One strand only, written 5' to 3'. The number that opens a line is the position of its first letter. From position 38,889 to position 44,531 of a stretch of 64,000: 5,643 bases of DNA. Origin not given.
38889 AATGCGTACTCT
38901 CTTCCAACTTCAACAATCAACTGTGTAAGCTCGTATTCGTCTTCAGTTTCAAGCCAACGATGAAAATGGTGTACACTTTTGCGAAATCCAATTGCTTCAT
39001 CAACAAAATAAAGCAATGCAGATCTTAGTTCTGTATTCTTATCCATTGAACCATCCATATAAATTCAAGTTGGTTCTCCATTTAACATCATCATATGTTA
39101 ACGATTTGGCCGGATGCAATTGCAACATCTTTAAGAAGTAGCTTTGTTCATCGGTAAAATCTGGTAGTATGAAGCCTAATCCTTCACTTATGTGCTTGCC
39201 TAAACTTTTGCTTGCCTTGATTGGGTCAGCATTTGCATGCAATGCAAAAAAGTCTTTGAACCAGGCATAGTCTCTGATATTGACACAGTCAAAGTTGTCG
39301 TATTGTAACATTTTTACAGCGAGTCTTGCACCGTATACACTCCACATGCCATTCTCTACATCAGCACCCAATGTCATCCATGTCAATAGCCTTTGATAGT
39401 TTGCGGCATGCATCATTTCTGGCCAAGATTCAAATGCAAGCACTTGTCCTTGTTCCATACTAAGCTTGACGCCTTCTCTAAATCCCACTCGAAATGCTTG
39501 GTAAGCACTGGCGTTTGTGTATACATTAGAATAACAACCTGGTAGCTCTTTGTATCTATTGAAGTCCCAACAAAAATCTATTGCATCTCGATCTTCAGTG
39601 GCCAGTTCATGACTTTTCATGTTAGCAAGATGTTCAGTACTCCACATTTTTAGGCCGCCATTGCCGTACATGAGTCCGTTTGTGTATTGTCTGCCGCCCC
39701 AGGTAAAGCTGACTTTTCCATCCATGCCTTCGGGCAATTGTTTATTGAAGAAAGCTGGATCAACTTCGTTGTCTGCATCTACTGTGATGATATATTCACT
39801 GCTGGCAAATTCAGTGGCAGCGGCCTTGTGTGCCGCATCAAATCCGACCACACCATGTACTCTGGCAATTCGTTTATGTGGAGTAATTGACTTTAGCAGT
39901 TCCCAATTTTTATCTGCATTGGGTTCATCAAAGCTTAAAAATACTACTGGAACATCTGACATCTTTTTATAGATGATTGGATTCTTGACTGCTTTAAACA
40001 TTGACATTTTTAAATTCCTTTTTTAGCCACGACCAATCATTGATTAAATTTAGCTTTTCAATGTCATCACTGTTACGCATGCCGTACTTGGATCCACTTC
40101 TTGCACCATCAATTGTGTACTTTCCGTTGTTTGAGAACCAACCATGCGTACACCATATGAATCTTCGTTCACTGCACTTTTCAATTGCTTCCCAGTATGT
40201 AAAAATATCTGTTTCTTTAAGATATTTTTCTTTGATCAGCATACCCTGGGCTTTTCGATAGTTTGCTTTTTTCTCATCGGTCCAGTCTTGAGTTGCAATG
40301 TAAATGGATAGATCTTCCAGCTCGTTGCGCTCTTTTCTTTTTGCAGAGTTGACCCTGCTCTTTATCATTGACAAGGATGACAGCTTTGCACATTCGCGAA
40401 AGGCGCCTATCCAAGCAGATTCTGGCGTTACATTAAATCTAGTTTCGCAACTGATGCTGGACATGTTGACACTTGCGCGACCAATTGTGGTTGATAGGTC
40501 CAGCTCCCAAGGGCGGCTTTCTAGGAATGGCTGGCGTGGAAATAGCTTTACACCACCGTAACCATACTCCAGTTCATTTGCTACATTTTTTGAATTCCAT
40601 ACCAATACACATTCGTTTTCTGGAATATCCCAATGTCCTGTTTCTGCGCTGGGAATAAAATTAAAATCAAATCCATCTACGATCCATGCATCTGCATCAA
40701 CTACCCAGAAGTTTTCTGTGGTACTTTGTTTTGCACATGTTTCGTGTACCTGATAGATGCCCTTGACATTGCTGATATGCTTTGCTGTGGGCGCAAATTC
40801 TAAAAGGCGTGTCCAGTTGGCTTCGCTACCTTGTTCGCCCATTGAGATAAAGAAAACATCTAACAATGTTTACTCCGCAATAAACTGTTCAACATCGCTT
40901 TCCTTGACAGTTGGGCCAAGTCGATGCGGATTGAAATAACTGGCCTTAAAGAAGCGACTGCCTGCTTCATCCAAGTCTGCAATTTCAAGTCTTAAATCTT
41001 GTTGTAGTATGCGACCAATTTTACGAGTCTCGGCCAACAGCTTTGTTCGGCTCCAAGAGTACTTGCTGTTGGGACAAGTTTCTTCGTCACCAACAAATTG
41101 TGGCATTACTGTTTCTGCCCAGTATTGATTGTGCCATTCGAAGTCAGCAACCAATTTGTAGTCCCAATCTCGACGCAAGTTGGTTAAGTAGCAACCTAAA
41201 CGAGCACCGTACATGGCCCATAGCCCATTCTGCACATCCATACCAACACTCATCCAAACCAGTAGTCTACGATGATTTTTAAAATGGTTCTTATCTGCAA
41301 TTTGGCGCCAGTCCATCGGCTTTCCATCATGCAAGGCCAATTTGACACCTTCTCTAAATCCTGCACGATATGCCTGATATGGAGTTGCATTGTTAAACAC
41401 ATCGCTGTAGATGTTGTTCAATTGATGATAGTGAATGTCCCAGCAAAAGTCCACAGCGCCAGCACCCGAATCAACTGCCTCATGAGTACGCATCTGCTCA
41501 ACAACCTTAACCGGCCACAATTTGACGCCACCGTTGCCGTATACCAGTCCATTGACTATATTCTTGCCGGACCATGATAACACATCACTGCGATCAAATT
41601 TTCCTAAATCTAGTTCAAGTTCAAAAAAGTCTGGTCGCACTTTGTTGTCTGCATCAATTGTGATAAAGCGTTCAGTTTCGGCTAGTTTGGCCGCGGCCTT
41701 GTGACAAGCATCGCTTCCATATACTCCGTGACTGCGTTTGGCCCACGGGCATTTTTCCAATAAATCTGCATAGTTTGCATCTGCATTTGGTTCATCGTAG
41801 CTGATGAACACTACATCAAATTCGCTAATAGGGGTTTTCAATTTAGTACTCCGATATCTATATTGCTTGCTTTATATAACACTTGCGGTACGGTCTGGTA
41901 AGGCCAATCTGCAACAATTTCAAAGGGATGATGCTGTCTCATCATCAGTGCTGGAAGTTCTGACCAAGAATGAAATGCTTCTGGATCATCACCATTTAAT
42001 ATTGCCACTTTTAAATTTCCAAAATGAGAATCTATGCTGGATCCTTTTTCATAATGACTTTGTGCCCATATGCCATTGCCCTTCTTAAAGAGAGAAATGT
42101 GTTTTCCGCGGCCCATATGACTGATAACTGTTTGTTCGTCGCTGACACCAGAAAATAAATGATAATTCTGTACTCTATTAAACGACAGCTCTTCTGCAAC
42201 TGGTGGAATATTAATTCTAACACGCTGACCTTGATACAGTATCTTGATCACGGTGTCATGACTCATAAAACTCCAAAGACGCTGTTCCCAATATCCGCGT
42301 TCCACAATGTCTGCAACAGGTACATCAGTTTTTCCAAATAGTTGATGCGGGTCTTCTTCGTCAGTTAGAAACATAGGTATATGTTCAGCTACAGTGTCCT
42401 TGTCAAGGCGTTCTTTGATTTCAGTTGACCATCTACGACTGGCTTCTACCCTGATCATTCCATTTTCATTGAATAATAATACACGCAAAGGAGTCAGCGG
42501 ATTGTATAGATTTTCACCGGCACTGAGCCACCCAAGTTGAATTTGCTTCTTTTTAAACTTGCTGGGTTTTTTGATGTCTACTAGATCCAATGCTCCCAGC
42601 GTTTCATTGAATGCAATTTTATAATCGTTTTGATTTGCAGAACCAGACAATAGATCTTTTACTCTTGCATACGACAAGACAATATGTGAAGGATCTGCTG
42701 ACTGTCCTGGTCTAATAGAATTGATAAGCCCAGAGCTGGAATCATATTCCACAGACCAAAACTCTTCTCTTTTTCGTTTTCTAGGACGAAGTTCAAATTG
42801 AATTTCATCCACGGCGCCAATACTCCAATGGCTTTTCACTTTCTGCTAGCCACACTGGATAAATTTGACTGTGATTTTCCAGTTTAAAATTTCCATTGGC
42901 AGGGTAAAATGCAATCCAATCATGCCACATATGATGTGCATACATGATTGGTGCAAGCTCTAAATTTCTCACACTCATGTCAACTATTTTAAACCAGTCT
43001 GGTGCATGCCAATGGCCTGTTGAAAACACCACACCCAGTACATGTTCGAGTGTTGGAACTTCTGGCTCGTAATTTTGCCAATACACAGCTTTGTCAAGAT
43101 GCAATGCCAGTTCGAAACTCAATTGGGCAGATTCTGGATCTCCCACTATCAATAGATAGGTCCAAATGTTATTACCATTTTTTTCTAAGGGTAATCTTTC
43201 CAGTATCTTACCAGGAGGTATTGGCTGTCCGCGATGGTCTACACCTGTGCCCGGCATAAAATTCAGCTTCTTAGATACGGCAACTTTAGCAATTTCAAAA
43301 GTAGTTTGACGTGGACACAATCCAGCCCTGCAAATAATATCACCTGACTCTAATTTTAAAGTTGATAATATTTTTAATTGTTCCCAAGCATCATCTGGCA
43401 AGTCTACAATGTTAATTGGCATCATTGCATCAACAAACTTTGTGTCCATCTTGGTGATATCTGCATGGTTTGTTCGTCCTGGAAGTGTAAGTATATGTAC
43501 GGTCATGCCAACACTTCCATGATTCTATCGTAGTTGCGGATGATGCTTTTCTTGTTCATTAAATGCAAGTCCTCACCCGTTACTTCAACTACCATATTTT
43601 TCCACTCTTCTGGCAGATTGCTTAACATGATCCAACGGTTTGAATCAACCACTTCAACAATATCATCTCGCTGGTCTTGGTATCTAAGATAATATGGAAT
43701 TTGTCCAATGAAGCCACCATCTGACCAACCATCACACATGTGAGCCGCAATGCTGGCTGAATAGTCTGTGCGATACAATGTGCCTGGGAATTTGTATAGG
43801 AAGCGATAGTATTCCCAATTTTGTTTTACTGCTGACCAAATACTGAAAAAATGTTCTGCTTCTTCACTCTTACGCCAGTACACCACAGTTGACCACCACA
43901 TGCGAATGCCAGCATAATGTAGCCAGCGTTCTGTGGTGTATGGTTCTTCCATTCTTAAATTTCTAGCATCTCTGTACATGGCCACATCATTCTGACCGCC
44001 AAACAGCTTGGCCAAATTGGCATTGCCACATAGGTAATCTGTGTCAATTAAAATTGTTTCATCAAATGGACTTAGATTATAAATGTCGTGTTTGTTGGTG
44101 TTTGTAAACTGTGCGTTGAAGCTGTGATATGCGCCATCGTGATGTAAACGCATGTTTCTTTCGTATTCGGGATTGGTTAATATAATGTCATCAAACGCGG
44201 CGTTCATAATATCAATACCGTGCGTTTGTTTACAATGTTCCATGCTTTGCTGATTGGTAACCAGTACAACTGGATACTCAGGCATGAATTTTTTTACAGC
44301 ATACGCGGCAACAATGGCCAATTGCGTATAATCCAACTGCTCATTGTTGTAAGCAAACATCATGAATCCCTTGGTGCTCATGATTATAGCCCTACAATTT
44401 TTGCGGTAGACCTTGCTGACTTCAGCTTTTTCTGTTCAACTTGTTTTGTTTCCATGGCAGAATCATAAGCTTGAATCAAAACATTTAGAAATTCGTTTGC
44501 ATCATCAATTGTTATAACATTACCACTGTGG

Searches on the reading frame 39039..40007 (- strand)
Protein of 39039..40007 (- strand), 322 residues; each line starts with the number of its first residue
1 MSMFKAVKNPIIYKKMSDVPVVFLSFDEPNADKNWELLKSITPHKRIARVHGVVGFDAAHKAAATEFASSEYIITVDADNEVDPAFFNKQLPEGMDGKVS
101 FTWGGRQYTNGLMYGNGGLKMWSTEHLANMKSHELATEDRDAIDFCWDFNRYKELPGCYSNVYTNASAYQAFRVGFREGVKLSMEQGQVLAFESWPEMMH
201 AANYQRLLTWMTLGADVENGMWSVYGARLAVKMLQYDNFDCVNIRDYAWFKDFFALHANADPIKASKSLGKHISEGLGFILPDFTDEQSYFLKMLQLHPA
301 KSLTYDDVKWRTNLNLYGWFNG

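Call 6: search_protein_families(library=pfam, proteins=[window:39039-40007:-], max_evalue=0.01)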
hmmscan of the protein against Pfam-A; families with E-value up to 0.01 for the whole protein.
window:39039-40007:- (322 aa): 1 family
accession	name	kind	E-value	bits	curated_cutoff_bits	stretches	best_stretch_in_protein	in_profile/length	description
PF00535.33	Glycos_transf_2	-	9.9e-05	22.8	23.3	1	32-140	39-150/168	Glycosyl transferase family 2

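Call 20: search_protein_families(library=phrogs, proteins=[window:39039-40007:-], max_evalue=0.01)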
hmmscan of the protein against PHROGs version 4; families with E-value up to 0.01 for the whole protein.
window:39039-40007:- (322 aa): 0 families

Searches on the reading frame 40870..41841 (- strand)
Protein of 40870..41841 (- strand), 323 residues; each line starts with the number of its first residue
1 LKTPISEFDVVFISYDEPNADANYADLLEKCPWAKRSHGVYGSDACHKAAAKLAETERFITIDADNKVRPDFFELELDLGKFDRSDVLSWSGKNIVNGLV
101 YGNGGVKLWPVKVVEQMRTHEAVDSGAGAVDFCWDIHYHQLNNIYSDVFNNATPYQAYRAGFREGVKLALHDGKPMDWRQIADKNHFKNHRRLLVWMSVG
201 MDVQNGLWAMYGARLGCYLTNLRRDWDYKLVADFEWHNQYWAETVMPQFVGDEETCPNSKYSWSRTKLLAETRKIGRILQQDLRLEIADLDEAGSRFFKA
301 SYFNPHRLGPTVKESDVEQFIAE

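Call 5: search_protein_families(library=pfam, proteins=[window:40870-41841:-], max_evalue=0.01)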
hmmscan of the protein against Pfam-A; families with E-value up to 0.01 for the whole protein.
window:40870-41841:- (323 aa): 0 families

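Call 20: search_protein_families(library=phrogs, proteins=[window:40870-41841:-], max_evalue=0.01)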
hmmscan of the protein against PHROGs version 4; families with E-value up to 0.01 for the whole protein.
window:40870-41841:- (323 aa): 0 families

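Call 50: search_dna_similar(query=window:40870-41841:-, collection=phages, mode=protein, max_rows=25, max_evalue=0.001)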
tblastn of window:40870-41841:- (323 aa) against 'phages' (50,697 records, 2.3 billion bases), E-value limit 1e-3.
Records with a match: 1; places in all: 2; records where one place covers at least 80% of the query: 1.
Best place of each record, by identity: <60% 1.
By first word of the organism name: Ralstonia 1.
By host as written in the record: Ralstonia solanacearum 1.
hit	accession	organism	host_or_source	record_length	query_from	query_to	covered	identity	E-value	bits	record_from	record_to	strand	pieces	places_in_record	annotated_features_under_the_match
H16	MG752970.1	Ralstonia phage RsoM2USA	Ralstonia solanacearum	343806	2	317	98%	41.7%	1e-73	252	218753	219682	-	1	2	hypothetical protein (x2)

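Call 93: search_solved_structures(query=window:40870-41841:-, max_evalue=1)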
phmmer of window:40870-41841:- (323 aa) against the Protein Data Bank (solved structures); distinct sequences matched with E-value up to 1: 0.

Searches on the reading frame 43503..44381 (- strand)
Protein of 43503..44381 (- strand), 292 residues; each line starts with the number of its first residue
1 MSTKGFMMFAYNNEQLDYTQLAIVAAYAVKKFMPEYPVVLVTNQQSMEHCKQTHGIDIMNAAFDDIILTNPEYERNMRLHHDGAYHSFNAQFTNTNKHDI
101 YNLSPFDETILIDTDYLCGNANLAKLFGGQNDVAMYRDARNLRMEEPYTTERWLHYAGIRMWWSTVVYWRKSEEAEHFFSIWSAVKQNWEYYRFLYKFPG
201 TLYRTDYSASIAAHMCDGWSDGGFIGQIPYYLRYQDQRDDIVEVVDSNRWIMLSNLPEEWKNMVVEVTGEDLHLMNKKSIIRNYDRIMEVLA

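Call 5: search_protein_families(library=pfam, proteins=[window:43503-44381:-], max_evalue=0.01)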
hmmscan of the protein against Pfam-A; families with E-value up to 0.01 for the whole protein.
window:43503-44381:- (292 aa): 0 families

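Call 9: search_protein_families(library=phrogs, proteins=[window:43503-44381:-], max_evalue=0.01)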
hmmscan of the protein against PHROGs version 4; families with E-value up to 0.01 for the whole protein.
window:43503-44381:- (292 aa): 0 families

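Call 51: search_dna_similar(query=window:43503-44381:-, collection=phages, mode=protein, max_rows=25, max_evalue=0.001)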
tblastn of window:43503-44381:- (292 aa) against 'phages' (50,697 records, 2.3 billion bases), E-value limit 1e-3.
Records with a match: 1; places in all: 1; records where one place covers at least 80% of the query: 1.
Best place of each record, by identity: <60% 1.
By first word of the organism name: Ralstonia 1.
By host as written in the record: Ralstonia solanacearum 1.
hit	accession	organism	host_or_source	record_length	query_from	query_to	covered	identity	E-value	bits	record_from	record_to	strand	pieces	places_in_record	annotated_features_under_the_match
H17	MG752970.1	Ralstonia phage RsoM2USA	Ralstonia solanacearum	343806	3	292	99%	33.3%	1e-47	175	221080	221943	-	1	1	hypothetical protein (x3)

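Call 52: get_annotated_region(hit=H17, flank=12000)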
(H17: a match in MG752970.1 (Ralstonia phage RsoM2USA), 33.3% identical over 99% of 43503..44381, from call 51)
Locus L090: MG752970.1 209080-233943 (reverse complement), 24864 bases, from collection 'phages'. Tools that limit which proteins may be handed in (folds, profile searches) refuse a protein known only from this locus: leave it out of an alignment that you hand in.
description: Ralstonia phage RsoM2USA, complete genome.
organism: Ralstonia phage RsoM2USA (NCBI taxid 2070027)
taxonomy: Viruses; Duplodnaviria; Heunggongvirae; Uroviricota; Caudoviricetes
host: Ralstonia solanacearum; source: soil; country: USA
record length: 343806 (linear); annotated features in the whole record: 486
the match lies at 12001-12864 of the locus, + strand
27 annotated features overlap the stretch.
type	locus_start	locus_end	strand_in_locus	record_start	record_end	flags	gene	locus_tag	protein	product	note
CDS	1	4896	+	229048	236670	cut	-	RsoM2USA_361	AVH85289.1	hypothetical protein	-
CDS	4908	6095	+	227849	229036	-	-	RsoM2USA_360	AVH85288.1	hypothetical protein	-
CDS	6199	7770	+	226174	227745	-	-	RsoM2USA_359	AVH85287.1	hypothetical protein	-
CDS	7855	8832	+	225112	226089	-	-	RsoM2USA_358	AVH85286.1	hypothetical protein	-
CDS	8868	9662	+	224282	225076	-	-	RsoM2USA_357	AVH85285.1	hypothetical protein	-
CDS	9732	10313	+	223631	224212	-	-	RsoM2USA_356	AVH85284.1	hypothetical protein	-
CDS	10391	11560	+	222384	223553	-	-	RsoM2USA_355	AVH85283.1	hypothetical protein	-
CDS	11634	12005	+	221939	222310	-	-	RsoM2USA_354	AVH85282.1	hypothetical protein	-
CDS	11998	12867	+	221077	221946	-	-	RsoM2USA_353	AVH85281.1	hypothetical protein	-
CDS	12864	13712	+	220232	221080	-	-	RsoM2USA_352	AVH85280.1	hypothetical protein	-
CDS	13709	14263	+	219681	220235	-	-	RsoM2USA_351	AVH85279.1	hypothetical protein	-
CDS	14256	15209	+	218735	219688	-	-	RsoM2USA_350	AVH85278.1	hypothetical protein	-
CDS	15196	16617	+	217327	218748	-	-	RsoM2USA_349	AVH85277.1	hypothetical protein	-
CDS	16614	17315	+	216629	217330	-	-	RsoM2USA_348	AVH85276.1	hypothetical protein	-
CDS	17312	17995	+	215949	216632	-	-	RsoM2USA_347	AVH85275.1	hypothetical protein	-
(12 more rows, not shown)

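Call 66: search_solved_structures(query=A3, max_evalue=1)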
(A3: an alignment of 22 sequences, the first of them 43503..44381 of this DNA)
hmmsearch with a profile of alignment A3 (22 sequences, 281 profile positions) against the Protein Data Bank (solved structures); distinct sequences matched with E-value up to 1: 19.
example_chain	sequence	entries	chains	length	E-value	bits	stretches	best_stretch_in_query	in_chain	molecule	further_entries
4ueg_A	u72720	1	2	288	0.036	16.9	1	16-119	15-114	GLYCOGENIN-2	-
3t7m_A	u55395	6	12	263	0.049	16.5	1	15-121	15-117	Glycogenin-1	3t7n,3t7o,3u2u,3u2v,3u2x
3q4s_A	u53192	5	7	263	0.05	16.4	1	15-121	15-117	Glycogenin-1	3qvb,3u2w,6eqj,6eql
3u2t_A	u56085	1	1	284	0.058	16.2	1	15-121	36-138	Glycogenin-1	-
7zbn_E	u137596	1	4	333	0.081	15.7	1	15-121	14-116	Isoform GN-1 of Glycogenin-1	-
7q0b_E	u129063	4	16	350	0.09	15.6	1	15-121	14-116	Glycogenin-1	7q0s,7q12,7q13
3rmv_A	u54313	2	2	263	0.09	15.6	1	15-121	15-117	Glycogenin-1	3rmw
8cvx_E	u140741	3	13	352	0.091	15.6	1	15-121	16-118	Glycogenin-1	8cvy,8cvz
8z0a_E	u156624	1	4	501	0.13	15.1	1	16-119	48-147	Glycogenin-2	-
1zct_A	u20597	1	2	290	0.36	13.6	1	16-120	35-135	Glycogenin-1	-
3v8y_A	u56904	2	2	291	0.37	13.6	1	16-120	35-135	Glycogenin-1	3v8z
3usr_A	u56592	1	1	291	0.37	13.6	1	16-120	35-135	Glycogenin-1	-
3usq_A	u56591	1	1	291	0.37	13.6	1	16-120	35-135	Glycogenin-1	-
1ll2_A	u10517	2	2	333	0.48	13.2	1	16-120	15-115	GLYCOGENIN-1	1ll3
1ll0_A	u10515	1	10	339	0.49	13.2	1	16-120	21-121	GLYCOGENIN-1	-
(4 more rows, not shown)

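Call 70: predict_structure(alignment_id=A3)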
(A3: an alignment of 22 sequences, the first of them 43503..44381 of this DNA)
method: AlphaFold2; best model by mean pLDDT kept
length: 292 residues; sequences in the alignment: 22
mean_pLDDT: 93.6   pTM: 0.92
mean pLDDT of the five models: 93.6, 93.5, 93.0, 92.5, 92.3
residues with pLDDT >= 90: 236; 70-90: 52; 50-70: 4; < 50: 0
segments of 3 or more residues with pLDDT < 50: none
pLDDT, mean of each block of 10 residues (from residue 1): 91 95 99 98 97 97 97 85 92 88 97 97 96 96 89 81 96 98 95 85 90 94 91 95 97 88 95 97 98 94
secondary structure, 60 per line:
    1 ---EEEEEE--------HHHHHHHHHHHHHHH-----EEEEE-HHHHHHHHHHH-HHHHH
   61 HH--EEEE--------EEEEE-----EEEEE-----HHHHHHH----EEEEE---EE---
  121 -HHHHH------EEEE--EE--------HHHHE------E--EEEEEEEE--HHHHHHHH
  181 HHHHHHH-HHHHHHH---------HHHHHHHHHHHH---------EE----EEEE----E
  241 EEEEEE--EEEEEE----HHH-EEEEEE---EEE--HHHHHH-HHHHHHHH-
elements in order: E4-9 H18-32 E38-42 H44-54 H56-62 E65-68 E77-81 E87-91 H97-103 E108-112 H122-126 E133-136 H149-152 E163-170 H173-187 H189-195 H205-216 E232-235 E240-246 E249-254 E263-268 E272-274 H277-282 H284-291

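Call 74: fold_search(model_id=the predicted structure, library=pdb)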
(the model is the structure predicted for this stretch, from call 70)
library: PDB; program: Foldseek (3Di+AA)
matches with E <= 10: 500; with E <= 0.001: 253
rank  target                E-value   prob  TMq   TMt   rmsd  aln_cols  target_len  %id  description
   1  3qvb                  6.1e-07  1.00  0.39  0.45   5.8       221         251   14  Crystal Structure of Human Glycogenin-1 (GYG1) complexed with manganese and UDP (released 2011-03-23)
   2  5gvv_A                7.3e-07  1.00  0.43  0.34   7.2       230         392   13  Crystal structure of the glycosyltransferase GlyE in Streptococcus pneumoniae TIGR4 (released 2017-03-01)
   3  6eql_A                7.8e-07  1.00  0.39  0.44   5.6       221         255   14  Crystal Structure of Human Glycogenin-1 (GYG1) Tyr195pIPhe mutant complexed with manganese and UDP (released 2017-12-20)
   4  6eqj                  8.8e-07  1.00  0.45  0.52   5.1       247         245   12  Crystal Structure of Human Glycogenin-1 (GYG1) Tyr195pIPhe mutant, apo form (released 2017-12-20)
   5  5gvw_C                9.3e-07  1.00  0.43  0.33   5.5       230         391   15  Crystal structure of the apo-form glycosyltransferase GlyE in Streptococcus pneumoniae TIGR4 (released 2017-03-01)
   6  1zcu                  1.1e-06  1.00  0.38  0.42  10.8       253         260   13  apo form of the 162S mutant of glycogenin (released 2005-04-26)
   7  3t7n_B                1.1e-06  1.00  0.43  0.48   6.1       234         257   12  Crystal Structure of Human Glycogenin-1 (GYG1) complexed with manganese and UDP, in a monoclinic closed form (released 2011-08-31)
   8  3u2w_B                1.1e-06  1.00  0.45  0.51   4.5       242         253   12  Crystal Structure of Human Glycogenin-1 (GYG1) complexed with manganese and glucose or a glucal species (released 2011-11-02)
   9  1zdg                  1.8e-06  1.00  0.39  0.43  10.7       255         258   13  Ser159 mutant of glycogenin complexed with UDP-glucose and manganese (released 2005-04-26)
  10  1ll0_I                2.1e-06  1.00  0.41  0.45   5.4       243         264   10  Crystal Structure of Rabbit Muscle Glycogenin (released 2002-05-15)
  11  4ueg_B                2.2e-06  1.00  0.49  0.57   6.6       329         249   10  Crystal structure of human glycogenin-2 catalytic domain (released 2014-12-24)
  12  1ll0_J                2.4e-06  1.00  0.42  0.48   5.3       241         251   11  Crystal Structure of Rabbit Muscle Glycogenin (released 2002-05-15)
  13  3u2w_A                2.5e-06  1.00  0.48  0.53   7.2       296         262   12  Crystal Structure of Human Glycogenin-1 (GYG1) complexed with manganese and glucose or a glucal species (released 2011-11-02)
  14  4ueg_A                2.5e-06  1.00  0.38  0.45   4.9       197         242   14  Crystal structure of human glycogenin-2 catalytic domain (released 2014-12-24)
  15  5h18                  2.7e-06  1.00  0.51  0.54   7.7       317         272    9  Crystal structure of catalytic domain of UGGT (UDP-glucose-bound form) from Thermomyces dupontii (released 2017-09-27)
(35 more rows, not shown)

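Call 82: find_related_loci(query=A3, collection=viral_contigs, flank=7000)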
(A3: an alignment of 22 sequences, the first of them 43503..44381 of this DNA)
Query A3 (292 aa) in viral_contigs; peptide patterns used: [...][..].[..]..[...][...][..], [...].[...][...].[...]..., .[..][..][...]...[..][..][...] (x = any residue, [..] = any of these).
599 stretches matched a pattern (row limit reached: there are more); 544 encode a relative of the query (tblastn E <= 1e-3); the best 80 are kept; 80 distinct loci.
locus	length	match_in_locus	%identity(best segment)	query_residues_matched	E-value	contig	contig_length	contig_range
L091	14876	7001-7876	99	1-292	0e+0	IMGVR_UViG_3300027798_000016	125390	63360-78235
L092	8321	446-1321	88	1-292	0e+0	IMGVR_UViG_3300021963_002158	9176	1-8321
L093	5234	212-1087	87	1-292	0e+0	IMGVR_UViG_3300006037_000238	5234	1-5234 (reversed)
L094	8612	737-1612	87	1-292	0e+0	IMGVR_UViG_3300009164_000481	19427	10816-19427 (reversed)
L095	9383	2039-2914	86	1-292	0e+0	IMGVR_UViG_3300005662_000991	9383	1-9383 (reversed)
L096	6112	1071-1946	87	1-292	0e+0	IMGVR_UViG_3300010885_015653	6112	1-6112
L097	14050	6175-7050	84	1-292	8e-178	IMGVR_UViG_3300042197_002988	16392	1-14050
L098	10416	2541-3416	83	1-292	9e-176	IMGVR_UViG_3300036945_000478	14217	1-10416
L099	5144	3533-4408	80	1-292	5e-173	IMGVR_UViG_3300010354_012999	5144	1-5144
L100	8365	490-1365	80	1-292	2e-169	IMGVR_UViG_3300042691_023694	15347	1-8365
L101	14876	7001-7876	80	1-292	2e-169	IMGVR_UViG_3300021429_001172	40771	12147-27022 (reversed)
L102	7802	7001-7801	87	1-267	3e-165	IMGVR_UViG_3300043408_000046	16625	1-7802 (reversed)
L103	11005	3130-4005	76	1-292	1e-160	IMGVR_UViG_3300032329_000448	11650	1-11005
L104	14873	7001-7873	71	3-292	2e-148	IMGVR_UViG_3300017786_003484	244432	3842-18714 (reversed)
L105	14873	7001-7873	71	3-292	3e-147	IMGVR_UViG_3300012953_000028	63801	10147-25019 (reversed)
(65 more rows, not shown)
